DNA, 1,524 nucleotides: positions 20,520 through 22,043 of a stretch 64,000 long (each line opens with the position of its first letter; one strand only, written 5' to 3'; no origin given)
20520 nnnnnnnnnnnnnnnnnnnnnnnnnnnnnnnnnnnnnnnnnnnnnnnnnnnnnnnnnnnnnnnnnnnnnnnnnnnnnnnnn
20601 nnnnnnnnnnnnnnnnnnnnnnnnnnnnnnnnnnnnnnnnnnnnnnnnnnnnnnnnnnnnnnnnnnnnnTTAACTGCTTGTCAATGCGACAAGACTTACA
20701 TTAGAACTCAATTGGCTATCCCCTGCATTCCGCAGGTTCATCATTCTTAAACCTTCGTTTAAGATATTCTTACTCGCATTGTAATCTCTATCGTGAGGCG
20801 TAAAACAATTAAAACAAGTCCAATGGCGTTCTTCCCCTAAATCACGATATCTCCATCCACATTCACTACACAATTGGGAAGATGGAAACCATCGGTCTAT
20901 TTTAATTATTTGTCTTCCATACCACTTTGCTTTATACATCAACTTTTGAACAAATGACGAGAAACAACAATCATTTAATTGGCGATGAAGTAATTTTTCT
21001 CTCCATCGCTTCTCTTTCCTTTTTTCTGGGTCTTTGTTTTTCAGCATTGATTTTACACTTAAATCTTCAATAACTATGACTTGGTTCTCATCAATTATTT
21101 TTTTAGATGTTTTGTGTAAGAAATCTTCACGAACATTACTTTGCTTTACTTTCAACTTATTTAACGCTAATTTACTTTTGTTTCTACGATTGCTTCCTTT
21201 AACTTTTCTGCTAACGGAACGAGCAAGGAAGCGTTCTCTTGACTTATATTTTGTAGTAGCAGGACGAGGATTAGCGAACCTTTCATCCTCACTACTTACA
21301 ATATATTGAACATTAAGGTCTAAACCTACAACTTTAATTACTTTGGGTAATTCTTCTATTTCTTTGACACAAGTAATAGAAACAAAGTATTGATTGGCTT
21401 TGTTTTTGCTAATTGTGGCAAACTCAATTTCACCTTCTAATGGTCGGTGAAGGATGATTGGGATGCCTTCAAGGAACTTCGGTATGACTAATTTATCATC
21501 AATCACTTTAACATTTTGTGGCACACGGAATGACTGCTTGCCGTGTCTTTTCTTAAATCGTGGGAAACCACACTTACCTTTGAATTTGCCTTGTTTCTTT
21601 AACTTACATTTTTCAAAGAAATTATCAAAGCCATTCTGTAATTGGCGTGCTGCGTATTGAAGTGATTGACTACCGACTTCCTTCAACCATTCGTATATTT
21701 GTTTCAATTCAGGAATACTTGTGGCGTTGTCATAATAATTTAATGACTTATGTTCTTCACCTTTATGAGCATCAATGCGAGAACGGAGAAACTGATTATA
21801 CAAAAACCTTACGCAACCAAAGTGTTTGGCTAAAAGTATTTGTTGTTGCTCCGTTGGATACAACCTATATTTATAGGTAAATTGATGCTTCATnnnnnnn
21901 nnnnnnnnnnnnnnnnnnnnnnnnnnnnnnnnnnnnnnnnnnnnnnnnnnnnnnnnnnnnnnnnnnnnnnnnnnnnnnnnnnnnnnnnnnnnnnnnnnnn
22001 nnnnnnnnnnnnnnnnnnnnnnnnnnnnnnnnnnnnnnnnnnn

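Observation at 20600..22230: IS200/IS605-family TnpB element inserted into the phage early region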

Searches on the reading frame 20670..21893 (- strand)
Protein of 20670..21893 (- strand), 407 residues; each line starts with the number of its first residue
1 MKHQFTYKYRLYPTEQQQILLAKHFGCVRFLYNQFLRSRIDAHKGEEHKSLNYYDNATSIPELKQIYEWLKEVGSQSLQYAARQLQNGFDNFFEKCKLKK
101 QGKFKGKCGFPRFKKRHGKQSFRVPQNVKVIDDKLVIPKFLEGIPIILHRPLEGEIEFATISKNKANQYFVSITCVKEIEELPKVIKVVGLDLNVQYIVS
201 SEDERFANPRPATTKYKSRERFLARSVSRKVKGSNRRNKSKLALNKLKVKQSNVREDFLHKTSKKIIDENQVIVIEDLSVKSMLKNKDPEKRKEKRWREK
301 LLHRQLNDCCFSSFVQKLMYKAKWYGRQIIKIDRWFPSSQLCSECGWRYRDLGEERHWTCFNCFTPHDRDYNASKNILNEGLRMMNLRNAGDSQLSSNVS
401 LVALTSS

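Call 4: search_protein_families(library=pfam, proteins=[window:20670-21893:-], max_evalue=0.01)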
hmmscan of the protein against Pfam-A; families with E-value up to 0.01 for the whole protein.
window:20670-21893:- (407 aa): 3 families
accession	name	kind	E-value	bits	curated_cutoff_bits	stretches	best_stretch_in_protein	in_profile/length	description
PF07282.18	Cas12f1-like_TNB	-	2.2e-22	79.4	26.3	1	311-377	1-60/60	Cas12f1-like, TNB domain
PF12323.14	HTH_OrfB_IS605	-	2.6e-18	65.7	21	1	1-45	1-44/47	Helix-turn-helix domain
PF01385.25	OrfB_IS605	-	4.2e-18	66.1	30.5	1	176-286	6-119/120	Probable transposase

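Call 9: search_dna_similar(query=window:20670-21893:-, collection=phages, mode=protein, max_rows=30)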
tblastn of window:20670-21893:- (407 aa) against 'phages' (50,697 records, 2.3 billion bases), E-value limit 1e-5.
Records with a match: 417; places in all: 620; records where one place covers at least 80% of the query: 361.
Best place of each record, by identity: <60% 417.
By first word of the organism name: Staphylococcus 97; Mycobacterium 44; Lactobacillus 23; Bacteriophage 21; Helicobacter 20; Bacillus 19; Streptococcus 18; Prevotella 15; Campylobacter 11; Ralstonia 11; and 45 more.
By host as written in the record: - 51; Staphylococcus aureus 31; Mycobacterium smegmatis mc2 155 29; Prevotella sp. 15; Helicobacter pylori 13; Lactobacillus plantarum 10; Streptococcus thermophilus 8; Mycobacterium smegmatis mc#155 8; and 140 more.
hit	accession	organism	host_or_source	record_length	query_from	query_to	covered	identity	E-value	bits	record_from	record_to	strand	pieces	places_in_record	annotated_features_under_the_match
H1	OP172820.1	Parabacteroides phage PF672P2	Parabacteroides faecis DA672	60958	6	382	93%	41.6%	6e-71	248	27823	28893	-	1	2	hypothetical protein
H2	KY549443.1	Enterococcus phage EFP01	Enterococcus faecium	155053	6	387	94%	39.4%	1e-65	232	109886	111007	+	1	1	transposase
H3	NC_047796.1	Enterococcus phage EFP01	Enterococcus faecium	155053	6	387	94%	39.4%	1e-65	232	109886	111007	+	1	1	transposase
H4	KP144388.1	Geobacillus virus E3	failed fermentation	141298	6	391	95%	38.8%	2e-69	243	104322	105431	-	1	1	transposase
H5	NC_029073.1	Geobacillus virus E3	failed fermentation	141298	6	391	95%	38.8%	2e-69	243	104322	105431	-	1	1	transposase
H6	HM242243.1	Brochothrix phage A9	Brochothrix thermosphacta HER1187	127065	6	396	96%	37.4%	9e-62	221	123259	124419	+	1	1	gp191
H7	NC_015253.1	Brochothrix phage A9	Brochothrix thermosphacta HER1187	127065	6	396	96%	37.4%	9e-62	221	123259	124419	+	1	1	transposase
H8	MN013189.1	Microcystis phage Mic1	Cyanobacteria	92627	6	387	94%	38.2%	2e-64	229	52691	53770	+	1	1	transposase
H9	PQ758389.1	Pseudomonas phage 5399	Pseudomonas aeruginosa 147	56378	6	399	97%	37.0%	8e-67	236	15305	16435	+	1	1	hypothetical protein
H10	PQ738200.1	Pseudomonas phage phita81A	Pseudomonas aeruginosa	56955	6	399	97%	37.0%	8e-67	236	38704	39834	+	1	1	hypothetical protein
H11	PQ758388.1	Pseudomonas phage 5371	Pseudomonas aeruginosa 147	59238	6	399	97%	37.0%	8e-67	236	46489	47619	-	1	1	hypothetical protein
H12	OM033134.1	Aeromonas phage phiA009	Aeromonas sp.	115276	6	383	93%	38.0%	9e-59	212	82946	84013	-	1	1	transposase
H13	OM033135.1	Aeromonas phage phiA019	Aeromonas sp.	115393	6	383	93%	38.0%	9e-59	212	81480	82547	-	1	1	transposase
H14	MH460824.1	Paenibacillus phage Unity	Paenibacillus larvae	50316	1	387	95%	36.9%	1e-58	212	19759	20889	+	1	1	transposase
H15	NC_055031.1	Paenibacillus phage Unity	Paenibacillus larvae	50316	1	387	95%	36.9%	1e-58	212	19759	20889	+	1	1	transposase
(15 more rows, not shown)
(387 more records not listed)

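Call 13: find_related_loci(query=window:20670-21893:-, collection=viral_contigs, flank=5000)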
Query window:20670-21893:- (407 aa) in viral_contigs; peptide patterns used: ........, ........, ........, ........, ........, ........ (x = any residue, [..] = any of these).
19 stretches matched a pattern; 16 encode a relative of the query (tblastn E <= 1e-3); 16 distinct loci.
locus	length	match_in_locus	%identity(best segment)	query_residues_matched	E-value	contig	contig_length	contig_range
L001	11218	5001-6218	85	1-407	0e+0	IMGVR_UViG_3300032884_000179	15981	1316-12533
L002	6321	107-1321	89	1-407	0e+0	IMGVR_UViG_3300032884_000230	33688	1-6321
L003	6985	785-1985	82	1-407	5e-165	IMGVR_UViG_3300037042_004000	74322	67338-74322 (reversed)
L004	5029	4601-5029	97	1-143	7e-91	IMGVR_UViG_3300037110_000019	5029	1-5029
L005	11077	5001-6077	35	6-382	9e-60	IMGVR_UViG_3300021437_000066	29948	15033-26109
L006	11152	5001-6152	35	5-401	2e-59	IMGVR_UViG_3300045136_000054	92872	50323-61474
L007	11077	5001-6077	34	6-382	6e-58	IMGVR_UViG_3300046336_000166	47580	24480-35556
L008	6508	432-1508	32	6-382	2e-52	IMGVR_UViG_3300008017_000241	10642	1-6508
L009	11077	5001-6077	32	6-382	2e-52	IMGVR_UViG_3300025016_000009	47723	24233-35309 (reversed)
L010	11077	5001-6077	32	6-382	2e-52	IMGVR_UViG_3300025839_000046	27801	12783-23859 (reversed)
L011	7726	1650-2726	32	6-382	2e-52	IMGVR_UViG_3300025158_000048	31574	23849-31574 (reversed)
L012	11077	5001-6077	32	6-382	2e-52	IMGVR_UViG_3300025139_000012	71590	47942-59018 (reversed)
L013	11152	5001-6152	35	5-401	2e-59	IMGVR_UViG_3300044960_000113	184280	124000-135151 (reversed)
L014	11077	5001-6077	32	6-382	2e-52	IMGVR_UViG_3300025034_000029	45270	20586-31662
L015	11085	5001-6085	43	6-383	4e-49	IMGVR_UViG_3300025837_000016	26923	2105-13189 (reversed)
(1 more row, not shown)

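Call 18: search_solved_structures(query=window:20670-21893:-, show_alignments=2)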
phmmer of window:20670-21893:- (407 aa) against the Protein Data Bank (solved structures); distinct sequences matched with E-value up to 0.001: 14.
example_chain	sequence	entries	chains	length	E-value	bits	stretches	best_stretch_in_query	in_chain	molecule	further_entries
9yyg_A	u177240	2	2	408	4e-59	203.7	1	2-384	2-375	AI-designed RNA-guided nuclease | AI-generated RNA-guided nuclease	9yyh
8bf8_A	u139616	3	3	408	2.2e-54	188.1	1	7-384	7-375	RNA-guided DNA endonuclease TnpB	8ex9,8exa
8h1j_A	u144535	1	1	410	2.4e-54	188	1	7-384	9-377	RNA-guided DNA endonuclease TnpB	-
9j09_A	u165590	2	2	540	2.3e-30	109.1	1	185-396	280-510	Transposase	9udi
8iaz_A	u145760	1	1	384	2.5e-20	76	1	6-377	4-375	Transposase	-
9jfo_A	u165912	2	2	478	1.5e-15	60.3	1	245-384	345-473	LaTranC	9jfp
9jfq_A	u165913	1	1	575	2.1e-15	59.8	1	245-385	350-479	LaTranC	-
9b0l_P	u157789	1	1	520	5e-14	55.2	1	229-383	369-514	TnpB-like protein L79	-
23vu_A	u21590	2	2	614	1.6e-09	40.4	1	233-383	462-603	UnCas12m4a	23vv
8j3r_A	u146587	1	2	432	2.9e-07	33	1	146-378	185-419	Transposase IS605 OrfB C-terminal domain-containing protein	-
8j12_A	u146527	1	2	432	8.4e-07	31.5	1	147-378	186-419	Transposase IS605 OrfB C-terminal domain-containing protein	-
8j1j_A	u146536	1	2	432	1.5e-06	30.6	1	230-378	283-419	Transposase IS605 OrfB C-terminal domain-containing protein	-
7wju_A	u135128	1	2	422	3.8e-06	29.3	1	232-378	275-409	OrfB_Zn_ribbon domain-containing protein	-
8dzj_A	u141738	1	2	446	4.4e-06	29.1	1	232-378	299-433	OrfB_Zn_ribbon domain-containing protein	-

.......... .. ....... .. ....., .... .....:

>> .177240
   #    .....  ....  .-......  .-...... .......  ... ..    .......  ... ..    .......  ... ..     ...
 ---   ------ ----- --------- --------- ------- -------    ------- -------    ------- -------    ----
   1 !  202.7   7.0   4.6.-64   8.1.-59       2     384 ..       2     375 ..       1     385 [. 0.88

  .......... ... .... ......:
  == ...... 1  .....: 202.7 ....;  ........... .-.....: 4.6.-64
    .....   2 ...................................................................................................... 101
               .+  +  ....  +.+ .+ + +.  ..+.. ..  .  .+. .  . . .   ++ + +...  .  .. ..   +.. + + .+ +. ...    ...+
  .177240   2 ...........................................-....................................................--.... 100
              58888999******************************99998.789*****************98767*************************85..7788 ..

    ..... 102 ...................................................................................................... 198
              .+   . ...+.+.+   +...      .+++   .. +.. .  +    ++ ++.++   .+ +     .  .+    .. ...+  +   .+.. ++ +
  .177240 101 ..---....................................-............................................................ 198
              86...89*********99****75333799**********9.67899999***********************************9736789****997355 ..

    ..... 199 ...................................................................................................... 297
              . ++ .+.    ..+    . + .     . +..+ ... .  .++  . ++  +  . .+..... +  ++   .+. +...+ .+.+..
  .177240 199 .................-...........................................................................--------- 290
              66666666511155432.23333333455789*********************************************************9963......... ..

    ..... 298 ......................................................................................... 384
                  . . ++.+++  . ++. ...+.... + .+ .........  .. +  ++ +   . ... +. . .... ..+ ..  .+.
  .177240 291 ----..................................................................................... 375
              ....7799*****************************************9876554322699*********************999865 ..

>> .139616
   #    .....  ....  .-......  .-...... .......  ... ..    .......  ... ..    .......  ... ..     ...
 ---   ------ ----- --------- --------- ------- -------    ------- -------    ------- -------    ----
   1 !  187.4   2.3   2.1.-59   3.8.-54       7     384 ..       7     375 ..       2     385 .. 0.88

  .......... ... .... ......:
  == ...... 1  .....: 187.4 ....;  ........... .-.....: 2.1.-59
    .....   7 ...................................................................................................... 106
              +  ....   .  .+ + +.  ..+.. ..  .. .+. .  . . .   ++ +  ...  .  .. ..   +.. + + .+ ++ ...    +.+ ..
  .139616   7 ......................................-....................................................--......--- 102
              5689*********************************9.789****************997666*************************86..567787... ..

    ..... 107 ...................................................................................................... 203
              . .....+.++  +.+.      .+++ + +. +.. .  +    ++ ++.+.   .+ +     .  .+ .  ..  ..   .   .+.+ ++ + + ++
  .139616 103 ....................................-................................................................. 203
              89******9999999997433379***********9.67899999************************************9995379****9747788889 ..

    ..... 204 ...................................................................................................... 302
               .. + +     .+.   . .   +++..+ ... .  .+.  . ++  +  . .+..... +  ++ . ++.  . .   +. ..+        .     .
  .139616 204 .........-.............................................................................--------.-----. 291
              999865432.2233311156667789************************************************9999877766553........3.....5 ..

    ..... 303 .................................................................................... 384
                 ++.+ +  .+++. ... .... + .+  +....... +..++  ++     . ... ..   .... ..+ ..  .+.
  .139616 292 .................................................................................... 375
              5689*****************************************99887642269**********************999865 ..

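Call 19: find_related_loci(query=window:20670-21893:-, collection=genome_contigs, flank=3000)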
Query window:20670-21893:- (407 aa) in genome_contigs; peptide patterns used: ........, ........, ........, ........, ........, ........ (x = any residue, [..] = any of these).
73 stretches matched a pattern; 12 encode a relative of the query (tblastn E <= 1e-3); 12 distinct loci.
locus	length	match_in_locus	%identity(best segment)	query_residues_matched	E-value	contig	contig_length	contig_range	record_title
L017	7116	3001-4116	38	6-385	1e-66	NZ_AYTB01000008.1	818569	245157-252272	Kurthia huakuii LAM0618 Scaffold1_8, whole genome shotgun sequence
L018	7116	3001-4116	37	6-385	8e-66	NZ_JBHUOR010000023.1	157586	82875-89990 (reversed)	Kurthia populi strain KCTC 33522 soapdenovo_K_105_23, whole genome shotgun sequence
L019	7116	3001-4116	37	6-385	2e-65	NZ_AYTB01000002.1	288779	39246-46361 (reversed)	Kurthia huakuii LAM0618 Scaffold1_2, whole genome shotgun sequence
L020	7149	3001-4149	35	6-396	2e-64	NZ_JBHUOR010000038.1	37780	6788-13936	Kurthia populi strain KCTC 33522 soapdenovo_K_105_38, whole genome shotgun sequence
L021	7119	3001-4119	35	6-386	1e-59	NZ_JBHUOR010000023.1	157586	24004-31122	Kurthia populi strain KCTC 33522 soapdenovo_K_105_23, whole genome shotgun sequence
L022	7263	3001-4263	33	22-395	7e-58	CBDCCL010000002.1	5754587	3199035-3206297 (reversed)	MAG: Waterburya sp. isolate eb289601-778f-4048-8397-0450b9cb4c95 genome assembly, contig: contig_2, whole genome shotgun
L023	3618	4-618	39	178-384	4e-38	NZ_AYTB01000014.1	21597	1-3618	Kurthia huakuii LAM0618 Scaffold3_1, whole genome shotgun sequence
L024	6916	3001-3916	45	6-384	5e-34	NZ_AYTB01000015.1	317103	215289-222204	Kurthia huakuii LAM0618 Scaffold3_2, whole genome shotgun sequence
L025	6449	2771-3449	48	46-384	4e-32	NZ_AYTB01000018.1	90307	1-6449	Kurthia huakuii LAM0618 Scaffold6_1, whole genome shotgun sequence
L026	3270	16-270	58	302-385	3e-25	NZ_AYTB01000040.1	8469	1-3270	Kurthia huakuii LAM0618 Scaffold12_2, whole genome shotgun sequence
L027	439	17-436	41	215-360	9e-27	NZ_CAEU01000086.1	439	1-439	Kurthia massiliensis strain JC30, whole genome shotgun sequence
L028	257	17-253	51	255-346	2e-26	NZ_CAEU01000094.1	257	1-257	Kurthia massiliensis strain JC30, whole genome shotgun sequence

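Call 21: find_homologous_proteins(query=window:20670-21893:-, max_evalue=1e-30)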
Query window:20670-21893:- (407 aa): 3706 proteins with E <= 1e-30 among 6373 candidates; the best 120 are listed.
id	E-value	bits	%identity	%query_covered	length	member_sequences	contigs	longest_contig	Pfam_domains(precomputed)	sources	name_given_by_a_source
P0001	3.1e-267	904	97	100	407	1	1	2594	PF12323.15,PF01385.26,PF07282.19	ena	-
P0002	2.9e-254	861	92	100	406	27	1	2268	PF12323.15,PF01385.26,PF07282.19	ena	-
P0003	2.8e-231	785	85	100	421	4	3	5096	PF12323.15,PF01385.26,PF07282.19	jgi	jgi:putative transposase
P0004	4.5e-224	762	80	100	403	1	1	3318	PF12323.15,PF01385.26,PF07282.19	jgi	jgi:putative transposase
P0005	5.5e-223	758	82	100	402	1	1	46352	PF12323.15,PF01385.26,PF07282.19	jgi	jgi:putative transposase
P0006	2.7e-220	749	80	100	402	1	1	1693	PF12323.15,PF01385.26,PF07282.19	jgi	jgi:putative transposase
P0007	3.4e-219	746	81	100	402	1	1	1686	PF12323.15,PF01385.26,PF07282.19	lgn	-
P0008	1.5e-186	638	70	100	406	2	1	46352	PF12323.15,PF01385.26,PF07282.19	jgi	jgi:putative transposase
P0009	5.3e-178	610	85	79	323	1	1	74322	PF12323.15,PF01385.26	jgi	jgi:putative transposase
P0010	3.7e-171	588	85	73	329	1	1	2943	PF01385.26,PF07282.19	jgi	jgi:putative transposase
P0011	1.8e-160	552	64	94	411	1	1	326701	PF12323.15,PF01385.26,PF07282.19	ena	-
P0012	3.3e-160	551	65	93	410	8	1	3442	PF12323.15,PF01385.26,PF07282.19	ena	-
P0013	6.0e-156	537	63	95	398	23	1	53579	PF12323.15,PF01385.26,PF07282.19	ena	-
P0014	7.0e-154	531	63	93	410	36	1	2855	PF12323.15,PF01385.26,PF07282.19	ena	-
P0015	2.2e-152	526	63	93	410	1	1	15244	PF12323.15,PF01385.26,PF07282.19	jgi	-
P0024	7.1e-150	517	62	93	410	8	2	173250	PF12323.15,PF01385.26,PF07282.19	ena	-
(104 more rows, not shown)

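Call 23: find_encoding_contigs(protein=P0001, flank=3000, max_places=3)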
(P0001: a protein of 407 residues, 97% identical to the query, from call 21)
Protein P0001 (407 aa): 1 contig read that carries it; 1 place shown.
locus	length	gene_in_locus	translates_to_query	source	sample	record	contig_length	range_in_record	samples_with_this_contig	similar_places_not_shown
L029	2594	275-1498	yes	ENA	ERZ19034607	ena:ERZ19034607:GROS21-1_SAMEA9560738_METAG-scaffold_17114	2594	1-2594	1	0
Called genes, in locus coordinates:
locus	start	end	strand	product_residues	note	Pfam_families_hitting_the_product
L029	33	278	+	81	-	-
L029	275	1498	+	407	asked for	PF12323:HTH_OrfB_IS605, PF01385:OrfB_IS605, PF07282:Cas12f1-like_TNB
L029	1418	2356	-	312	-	PF09612:HtrL_YibB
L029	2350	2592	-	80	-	?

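Call 24: find_encoding_contigs(protein=P0002, flank=3000, max_places=3)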
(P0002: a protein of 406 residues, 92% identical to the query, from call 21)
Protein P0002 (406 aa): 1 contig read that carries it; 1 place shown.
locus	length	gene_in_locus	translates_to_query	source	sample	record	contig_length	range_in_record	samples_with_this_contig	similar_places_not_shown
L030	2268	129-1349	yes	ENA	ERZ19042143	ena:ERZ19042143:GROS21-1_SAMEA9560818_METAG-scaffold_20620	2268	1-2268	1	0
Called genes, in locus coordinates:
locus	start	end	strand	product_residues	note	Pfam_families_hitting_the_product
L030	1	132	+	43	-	?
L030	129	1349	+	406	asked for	PF12323:HTH_OrfB_IS605, PF01385:OrfB_IS605, PF07282:Cas12f1-like_TNB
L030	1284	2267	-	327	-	?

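Call 25: find_encoding_contigs(protein=P0005, flank=10000, max_places=3)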
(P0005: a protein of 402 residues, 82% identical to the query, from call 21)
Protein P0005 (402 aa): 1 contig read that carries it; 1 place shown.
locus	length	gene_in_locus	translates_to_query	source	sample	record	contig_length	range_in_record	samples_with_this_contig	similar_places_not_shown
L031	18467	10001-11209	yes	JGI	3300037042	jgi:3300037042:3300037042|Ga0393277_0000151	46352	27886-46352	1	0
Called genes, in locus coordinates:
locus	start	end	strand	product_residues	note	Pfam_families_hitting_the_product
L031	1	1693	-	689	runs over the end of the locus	PF01370:Epimerase, PF02719:Polysacc_synt_2 (weak), PF04321:RmlD_sub_bind, PF16363:GDP_Man_Dehyd, PF14528:LAGLIDADG_3 (faint), PF01370:Epimerase, PF16363:GDP_Man_Dehyd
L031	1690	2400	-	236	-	-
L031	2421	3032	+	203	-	PF01755:Glyco_transf_25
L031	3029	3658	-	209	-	PF00535:Glycos_transf_2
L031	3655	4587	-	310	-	-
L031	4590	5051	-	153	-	-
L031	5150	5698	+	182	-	-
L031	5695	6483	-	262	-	PF02086:MethyltransfD12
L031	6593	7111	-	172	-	PF00085:Thioredoxin (faint)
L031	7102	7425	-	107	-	-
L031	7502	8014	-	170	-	-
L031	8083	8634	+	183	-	PF03161:LAGLIDADG_2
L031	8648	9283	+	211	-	PF08241:Methyltransf_11, PF13489:Methyltransf_23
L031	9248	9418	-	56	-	-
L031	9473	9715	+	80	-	-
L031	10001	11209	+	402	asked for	PF12323:HTH_OrfB_IS605, PF01385:OrfB_IS605, PF07282:Cas12f1-like_TNB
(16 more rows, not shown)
